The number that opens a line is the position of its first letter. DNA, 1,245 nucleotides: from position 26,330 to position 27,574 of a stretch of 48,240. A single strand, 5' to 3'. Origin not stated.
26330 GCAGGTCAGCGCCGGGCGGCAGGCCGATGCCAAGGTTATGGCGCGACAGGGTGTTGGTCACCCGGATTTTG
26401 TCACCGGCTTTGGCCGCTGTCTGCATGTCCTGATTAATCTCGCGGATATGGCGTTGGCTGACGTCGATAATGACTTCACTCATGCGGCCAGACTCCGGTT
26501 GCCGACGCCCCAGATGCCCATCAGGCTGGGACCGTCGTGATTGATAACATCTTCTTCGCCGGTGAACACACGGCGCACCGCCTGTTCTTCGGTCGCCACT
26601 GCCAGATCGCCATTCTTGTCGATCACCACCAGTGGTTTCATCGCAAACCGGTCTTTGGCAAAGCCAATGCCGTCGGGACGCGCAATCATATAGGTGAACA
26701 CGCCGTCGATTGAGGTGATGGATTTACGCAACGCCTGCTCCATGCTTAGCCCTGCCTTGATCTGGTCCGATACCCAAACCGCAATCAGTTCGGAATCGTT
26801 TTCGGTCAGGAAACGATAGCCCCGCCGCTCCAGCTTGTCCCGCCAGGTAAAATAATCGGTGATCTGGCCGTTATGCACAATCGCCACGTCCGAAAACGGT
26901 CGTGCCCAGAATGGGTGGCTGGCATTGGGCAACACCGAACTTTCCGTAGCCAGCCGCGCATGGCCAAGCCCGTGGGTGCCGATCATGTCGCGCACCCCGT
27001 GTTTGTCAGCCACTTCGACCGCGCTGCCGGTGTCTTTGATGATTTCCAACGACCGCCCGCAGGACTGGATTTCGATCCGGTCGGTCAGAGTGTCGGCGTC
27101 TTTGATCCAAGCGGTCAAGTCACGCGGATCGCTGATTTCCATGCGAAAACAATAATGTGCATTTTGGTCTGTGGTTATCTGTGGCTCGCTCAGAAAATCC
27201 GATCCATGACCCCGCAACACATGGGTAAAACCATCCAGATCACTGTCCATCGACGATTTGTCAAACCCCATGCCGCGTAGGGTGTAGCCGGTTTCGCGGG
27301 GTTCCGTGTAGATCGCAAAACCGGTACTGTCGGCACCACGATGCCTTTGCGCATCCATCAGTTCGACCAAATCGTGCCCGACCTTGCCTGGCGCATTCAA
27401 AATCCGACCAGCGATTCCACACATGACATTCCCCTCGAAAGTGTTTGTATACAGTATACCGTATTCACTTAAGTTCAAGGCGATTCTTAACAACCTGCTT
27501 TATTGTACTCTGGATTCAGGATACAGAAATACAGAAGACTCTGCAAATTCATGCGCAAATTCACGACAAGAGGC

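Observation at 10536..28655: The microcompartment sits inside a gamma-glutamyl / N-alkylglutamate-type amine catabolic gene set (hypothesis: an amine-to-aldehyde metabolosome)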

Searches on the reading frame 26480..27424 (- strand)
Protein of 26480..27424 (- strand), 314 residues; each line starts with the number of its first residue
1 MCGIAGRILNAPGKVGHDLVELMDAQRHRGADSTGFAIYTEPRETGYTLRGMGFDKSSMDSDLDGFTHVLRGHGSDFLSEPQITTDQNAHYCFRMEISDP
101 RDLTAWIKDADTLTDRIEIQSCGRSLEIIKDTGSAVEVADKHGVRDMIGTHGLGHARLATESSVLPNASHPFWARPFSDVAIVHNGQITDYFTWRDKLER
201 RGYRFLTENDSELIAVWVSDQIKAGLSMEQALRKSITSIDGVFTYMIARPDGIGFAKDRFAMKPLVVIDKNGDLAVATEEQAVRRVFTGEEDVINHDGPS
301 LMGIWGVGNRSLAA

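Call 5: search_protein_families(library=pfam, proteins=[window:26480-27424:-])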
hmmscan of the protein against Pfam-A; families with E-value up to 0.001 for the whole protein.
window:26480-27424:- (314 aa): 2 families
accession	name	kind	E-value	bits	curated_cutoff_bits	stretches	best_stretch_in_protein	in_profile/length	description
PF13522.11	GATase_6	-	7.3e-16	58.8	27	1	150-278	11-129/130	Glutamine amidotransferase domain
PF13537.11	GATase_7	-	2.2e-15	57.2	25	1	155-283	1-121/123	Glutamine amidotransferase domain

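Call 14: search_protein_families(library=ncbifam, proteins=[window:26480-27424:-], max_evalue=0.00001)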
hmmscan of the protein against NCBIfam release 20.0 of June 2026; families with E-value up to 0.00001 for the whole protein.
window:26480-27424:- (314 aa): 7 families
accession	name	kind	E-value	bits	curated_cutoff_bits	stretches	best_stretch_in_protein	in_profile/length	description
TIGR01135.1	glmS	equivalog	1.6e-23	83.1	418.05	1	124-284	39-198/607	glutamine--fructose-6-phosphate transaminase (isomerizing)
NF001484.0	PRK00331.1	subfamily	8.4e-23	80.6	381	1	124-284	40-199/601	isomerizing glutamine--fructose-6-phosphate transaminase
TIGR01134.1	purF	equivalog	1.9e-19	70.3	350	1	125-292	40-208/432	amidophosphoribosyltransferase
TIGR01536.1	asn_synth_AEB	equivalog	2.7e-14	53.1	267.1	1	149-286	44-169/517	asparagine synthase (glutamine-hydrolyzing)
TIGR03104.1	trio_amidotrans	equivalog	9.8e-12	43.9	570.1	1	148-283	40-165/589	N-acetylglutaminylglutamine amidotransferase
TIGR03108.1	eps_aminotran_1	hypoth_equivalog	6.6e-10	38.3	816.9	1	151-284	44-167/628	XrtA/PEP-CTERM system amidotransferase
NF006949.0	PRK09431.1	equivalog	1.1e-07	30.8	499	0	152-286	45-168/554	asparagine synthase B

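Call 43: find_homologous_proteins(query=window:26480-27424:-, max_evalue=0.00001)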
Query window:26480-27424:- (314 aa): 7422 proteins with E <= 0.00001 among 8000 candidates; the best 120 are listed.
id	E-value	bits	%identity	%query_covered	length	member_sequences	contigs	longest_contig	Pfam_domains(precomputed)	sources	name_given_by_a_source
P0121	1.3e-200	683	95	100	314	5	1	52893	PF13522.12,PF13537.12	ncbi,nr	ncbi:MAG: glutamine amidotransferase [Rhodobacteraceae bacterium]|nr:glutamine amidotransferase [Par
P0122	8.6e-193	658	91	100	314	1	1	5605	PF13522.12,PF13537.12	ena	-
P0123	4.0e-183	626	86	100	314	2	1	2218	PF13522.12,PF13537.12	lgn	-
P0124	2.3e-181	620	86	100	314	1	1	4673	PF13522.12,PF13537.12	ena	-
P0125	1.9e-180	617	86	100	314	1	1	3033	PF13522.12,PF13537.12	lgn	-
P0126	3.9e-180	616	83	100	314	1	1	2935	PF13522.12,PF13537.12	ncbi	-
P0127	2.7e-179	613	85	100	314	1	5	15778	PF13522.12,PF13537.12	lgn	-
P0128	8.3e-179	612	84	100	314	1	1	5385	PF13522.12,PF13537.12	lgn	-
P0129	9.9e-179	612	84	100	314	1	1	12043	PF13522.12,PF13537.12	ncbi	-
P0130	1.3e-178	611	85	100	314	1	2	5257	PF13522.12,PF13537.12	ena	-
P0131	1.8e-178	611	85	100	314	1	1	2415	PF13522.12,PF13537.12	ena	-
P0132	2.2e-178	610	85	100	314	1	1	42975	PF13522.12,PF13537.12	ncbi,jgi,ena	jgi:glutamate synthase domain-containing protein 1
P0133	2.8e-178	610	83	100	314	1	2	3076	PF13522.12,PF13537.12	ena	-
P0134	3.7e-178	610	85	100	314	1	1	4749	PF13522.12,PF13537.12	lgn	-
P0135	8.0e-178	609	84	100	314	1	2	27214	PF13522.12,PF13537.12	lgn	-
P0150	5.3e-175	599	83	100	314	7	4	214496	PF13522.12,PF13537.12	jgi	jgi:methylamine---glutamate N-methyltransferase subunit A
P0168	3.3e-173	593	82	100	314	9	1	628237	PF13522.12,PF13537.12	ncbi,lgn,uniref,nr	ncbi:glutamine amidotransferase [Ruegeria atlantica]|uniref:glutamine--fructose-6-phosphate transami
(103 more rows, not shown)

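Call 44: find_encoding_contigs(protein=P0168, flank=10000, max_places=2)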
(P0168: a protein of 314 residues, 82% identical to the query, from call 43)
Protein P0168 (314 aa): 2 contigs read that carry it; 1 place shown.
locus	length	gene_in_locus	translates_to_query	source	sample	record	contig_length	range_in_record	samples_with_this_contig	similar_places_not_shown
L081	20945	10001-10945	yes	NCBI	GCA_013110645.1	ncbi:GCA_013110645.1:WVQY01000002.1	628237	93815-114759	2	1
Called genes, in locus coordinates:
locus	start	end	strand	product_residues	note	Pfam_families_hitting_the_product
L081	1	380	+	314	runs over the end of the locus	PF00082:Peptidase_S8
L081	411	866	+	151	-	-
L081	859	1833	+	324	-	PF00348:polyprenyl_synt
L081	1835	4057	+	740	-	PF01494:FAD_binding_3, PF07992:Pyr_redox_2 (faint), PF00070:Pyr_redox (faint), PF00890:FAD_binding_2 (faint), PF01266:DAO (weak), PF12831:FAD_oxidored, PF13450:NAD_binding_8 (weak), PF00348:polyprenyl_synt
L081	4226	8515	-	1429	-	PF05147:LANC_like, PF04738:Lant_dehydr_N, PF14028:Lant_dehydr_C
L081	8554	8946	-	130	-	-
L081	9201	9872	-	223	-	PF00392:GntR, PF13412:HTH_24 (faint), PF07729:FCD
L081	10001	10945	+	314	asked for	PF13522:GATase_6, PF13537:GATase_7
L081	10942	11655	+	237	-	PF01493:GXGXG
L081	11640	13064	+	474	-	PF01645:Glu_synthase, PF01070:FMN_dh, PF03060:NMO, PF00478:IMPDH (weak)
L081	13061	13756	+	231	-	PF00117:GATase, PF07722:Peptidase_C26 (faint)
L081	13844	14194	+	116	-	-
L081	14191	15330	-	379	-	PF01266:DAO, PF07992:Pyr_redox_2 (faint)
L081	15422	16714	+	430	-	PF00120:Gln-synt_C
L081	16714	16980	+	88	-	PF03319:EutN_CcmL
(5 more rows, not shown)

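Call 45: find_encoding_contigs(protein=P0150, flank=10000, max_places=2)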
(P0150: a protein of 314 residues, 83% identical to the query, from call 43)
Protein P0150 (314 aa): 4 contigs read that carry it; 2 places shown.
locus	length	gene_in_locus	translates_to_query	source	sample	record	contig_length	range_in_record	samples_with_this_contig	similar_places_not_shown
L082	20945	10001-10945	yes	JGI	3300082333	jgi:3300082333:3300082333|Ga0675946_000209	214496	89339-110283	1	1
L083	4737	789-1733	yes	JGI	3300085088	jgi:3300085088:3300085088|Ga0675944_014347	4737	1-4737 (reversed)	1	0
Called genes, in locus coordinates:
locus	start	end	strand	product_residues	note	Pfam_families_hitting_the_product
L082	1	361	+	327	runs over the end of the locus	PF02653:BPD_transp_2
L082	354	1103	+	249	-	PF00005:ABC_tran, PF13304:AAA_21 (faint), PF12399:BCA_ABC_TP_C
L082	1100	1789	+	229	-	PF00005:ABC_tran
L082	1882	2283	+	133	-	PF01042:Ribonuc_L-PSP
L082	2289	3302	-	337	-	PF00005:ABC_tran, PF13401:AAA_22 (faint), PF08352:oligo_HPY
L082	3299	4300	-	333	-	PF00005:ABC_tran, PF13304:AAA_21 (weak), PF08352:oligo_HPY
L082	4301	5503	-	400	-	PF12911:OppC_N, PF00528:BPD_transp_1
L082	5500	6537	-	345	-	PF19300:BPD_transp_1_N (weak), PF00528:BPD_transp_1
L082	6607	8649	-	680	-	PF00496:SBP_bac_5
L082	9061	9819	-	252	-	PF00392:GntR, PF07729:FCD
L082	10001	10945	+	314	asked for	PF13522:GATase_6, PF13537:GATase_7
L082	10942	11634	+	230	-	PF01493:GXGXG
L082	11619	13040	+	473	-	PF01645:Glu_synthase, PF01070:FMN_dh, PF03060:NMO, PF00478:IMPDH (weak)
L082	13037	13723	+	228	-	PF00117:GATase, PF07722:Peptidase_C26 (faint)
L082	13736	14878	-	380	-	PF00890:FAD_binding_2 (weak), PF01266:DAO, PF01494:FAD_binding_3 (faint), PF07992:Pyr_redox_2 (faint)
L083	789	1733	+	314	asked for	PF13522:GATase_6, PF13537:GATase_7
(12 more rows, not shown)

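Call 46: find_related_loci(query=window:26480-27424:-, collection=metagenome_contigs, flank=10000)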
Query window:26480-27424:- (314 aa) in metagenome_contigs; peptide patterns used: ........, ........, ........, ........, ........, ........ (x = any residue, [..] = any of these).
142 stretches matched a pattern; 84 encode a relative of the query (tblastn E <= 1e-3); the best 80 are kept; 80 distinct loci.
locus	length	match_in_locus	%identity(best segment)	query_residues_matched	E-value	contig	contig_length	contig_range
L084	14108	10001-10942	84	1-314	0e+0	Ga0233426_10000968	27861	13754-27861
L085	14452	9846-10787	82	1-314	2e-180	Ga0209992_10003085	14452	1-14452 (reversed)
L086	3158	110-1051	83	1-314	0e+0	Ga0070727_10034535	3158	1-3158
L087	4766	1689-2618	84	1-310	0e+0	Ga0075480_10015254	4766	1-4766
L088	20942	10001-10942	82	1-314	1e-178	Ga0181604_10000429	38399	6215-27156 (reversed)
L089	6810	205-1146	82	1-314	5e-179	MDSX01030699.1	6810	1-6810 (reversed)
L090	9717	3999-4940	82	1-314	3e-178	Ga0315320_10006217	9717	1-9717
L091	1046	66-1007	82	1-314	0e+0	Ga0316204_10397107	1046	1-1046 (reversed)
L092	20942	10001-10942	80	1-314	1e-177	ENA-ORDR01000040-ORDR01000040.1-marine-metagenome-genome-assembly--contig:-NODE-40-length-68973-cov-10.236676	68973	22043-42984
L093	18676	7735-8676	81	1-314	4e-177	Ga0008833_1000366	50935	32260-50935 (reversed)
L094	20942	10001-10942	80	1-314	1e-176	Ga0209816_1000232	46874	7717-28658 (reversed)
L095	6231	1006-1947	80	1-314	2e-177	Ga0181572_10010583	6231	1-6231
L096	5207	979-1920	80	1-314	1e-178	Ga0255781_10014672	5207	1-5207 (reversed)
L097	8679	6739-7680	81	1-314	1e-174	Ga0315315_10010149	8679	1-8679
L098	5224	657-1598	81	1-314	6e-178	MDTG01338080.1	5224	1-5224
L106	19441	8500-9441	77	1-314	4e-169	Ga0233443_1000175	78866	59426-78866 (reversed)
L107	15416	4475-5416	76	1-314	4e-169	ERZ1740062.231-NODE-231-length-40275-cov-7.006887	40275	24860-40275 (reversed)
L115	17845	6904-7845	76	1-314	6e-166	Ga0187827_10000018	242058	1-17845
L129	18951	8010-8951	73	1-314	7e-160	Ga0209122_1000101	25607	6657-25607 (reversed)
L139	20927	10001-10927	67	1-309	7e-143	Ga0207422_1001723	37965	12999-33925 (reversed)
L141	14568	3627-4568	67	1-314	4e-140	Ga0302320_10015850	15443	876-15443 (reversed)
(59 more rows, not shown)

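Call 50: search_protein_families(library=pfam, proteins=[L106:12993-14285:-, L141:8499-9800:+, L141:9754-10899:+, L115:13889-15529:+, L115:11482-12327:-, L115:12324-13538:-, L115:3425-5053:+, L115:5069-5986:+, L106:14554-15984:+, L139:13200-14786:+], max_evalue=0.00001)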
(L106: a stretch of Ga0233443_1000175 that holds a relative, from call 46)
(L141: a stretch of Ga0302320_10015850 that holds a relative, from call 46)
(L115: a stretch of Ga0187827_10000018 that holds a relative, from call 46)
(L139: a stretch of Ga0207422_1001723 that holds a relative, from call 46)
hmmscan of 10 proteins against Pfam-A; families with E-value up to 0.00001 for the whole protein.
L106:12993-14285:- (430 aa): 2 families
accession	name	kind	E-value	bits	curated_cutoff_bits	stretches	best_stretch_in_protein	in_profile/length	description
PF01266.30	DAO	-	1.3e-56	193.1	27.9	1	27-376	1-348/353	FAD dependent oxidoreductase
PF13450.12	NAD_binding_8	-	1.6e-07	32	21.9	1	30-84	1-54/68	NAD(P)-binding Rossmann-like domain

L141:8499-9800:+ (433 aa): 2 families
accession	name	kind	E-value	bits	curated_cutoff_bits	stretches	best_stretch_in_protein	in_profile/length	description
PF01266.30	DAO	-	1.2e-67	229.4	27.9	1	20-412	1-352/353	FAD dependent oxidoreductase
PF12831.13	FAD_oxidored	-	7.5e-06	25.9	27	0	20-203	1-128/416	FAD dependent oxidoreductase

L141:9754-10899:+ (381 aa): 3 families
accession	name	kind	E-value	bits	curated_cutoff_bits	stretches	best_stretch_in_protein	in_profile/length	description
PF12625.12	Arabinose_bd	-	4e-35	122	27.6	1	67-245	6-185/185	Arabinose-binding domain of AraC transcription regulator, N-term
PF12833.13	HTH_18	-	9.3e-19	67.9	33.6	1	297-374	2-80/80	Helix-turn-helix domain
PF00165.29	HTH_AraC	-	5.9e-07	29.9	26.6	0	337-373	7-42/42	Bacterial regulatory helix-turn-helix proteins, AraC family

L115:13889-15529:+ (546 aa): 2 families
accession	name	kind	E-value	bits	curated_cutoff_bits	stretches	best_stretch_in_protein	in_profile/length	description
PF00501.34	AMP-binding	-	8.6e-75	252.4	29.9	1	23-404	5-384/384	AMP-binding enzyme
PF13193.12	AMP-binding_C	-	5e-17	63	24.5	1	454-528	2-76/76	AMP-binding enzyme C-terminal domain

L115:11482-12327:- (281 aa): 1 family
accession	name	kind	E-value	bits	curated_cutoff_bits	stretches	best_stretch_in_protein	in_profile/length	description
PF02668.22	TauD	-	5.4e-66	223.7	27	1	9-274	1-267/267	Taurine catabolism dioxygenase TauD, TfdA family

L115:12324-13538:- (404 aa): 2 families
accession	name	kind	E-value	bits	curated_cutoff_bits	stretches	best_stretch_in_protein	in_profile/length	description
PF00848.25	Ring_hydroxyl_A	-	3e-32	112.7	24.9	1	211-401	3-207/208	Ring hydroxylating alpha subunit (catalytic domain)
PF00355.32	Rieske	-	5.6e-18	65.1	20.3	1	76-151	5-78/88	Rieske [2Fe-2S] domain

L115:3425-5053:+ (542 aa): 4 families
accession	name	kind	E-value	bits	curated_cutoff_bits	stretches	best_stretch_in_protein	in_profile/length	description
PF13344.12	Hydrolase_6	-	8e-29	100.1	27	1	296-393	2-99/101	Haloacid dehalogenase-like hydrolase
PF00702.32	Hydrolase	-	3.3e-18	67.2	26.4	1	295-502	4-187/191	haloacid dehalogenase-like hydrolase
PF13242.12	Hydrolase_like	-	1.8e-16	60.2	22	1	466-535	2-74/75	HAD-hyrolase-like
PF13419.12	HAD_2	-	4.9e-09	37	23.8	0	457-512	124-178/178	Haloacid dehalogenase-like hydrolase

L115:5069-5986:+ (305 aa): 2 families
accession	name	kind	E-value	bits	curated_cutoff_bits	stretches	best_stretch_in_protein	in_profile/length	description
PF03547.23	Mem_trans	-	1.2e-19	70.5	25.7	1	157-301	194-343/343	Membrane transport protein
PF01758.21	SBF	-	8.7e-10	39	24.3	1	213-304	19-114/191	Sodium Bile acid symporter family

L106:14554-15984:+ (476 aa): 1 family
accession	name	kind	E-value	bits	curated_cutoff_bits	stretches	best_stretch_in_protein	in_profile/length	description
PF00171.27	Aldedh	-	7.6e-146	486.7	23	1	19-474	4-461/461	Aldehyde dehydrogenase family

L139:13200-14786:+ (528 aa): 3 families
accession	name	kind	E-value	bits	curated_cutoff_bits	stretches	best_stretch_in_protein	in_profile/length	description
PF00884.28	Sulfatase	-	5.7e-49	167.5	25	1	36-376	1-301/301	Sulfatase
PF16347.10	SGSH_C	-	1e-13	52.2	29.3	1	326-467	1-149/154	N-sulphoglucosamine sulphohydrolase, C-terminal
PF01663.27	Phosphodiest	-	2.4e-11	44.3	23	0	39-106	2-66/342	Type I phosphodiesterase / nucleotide pyrophosphatase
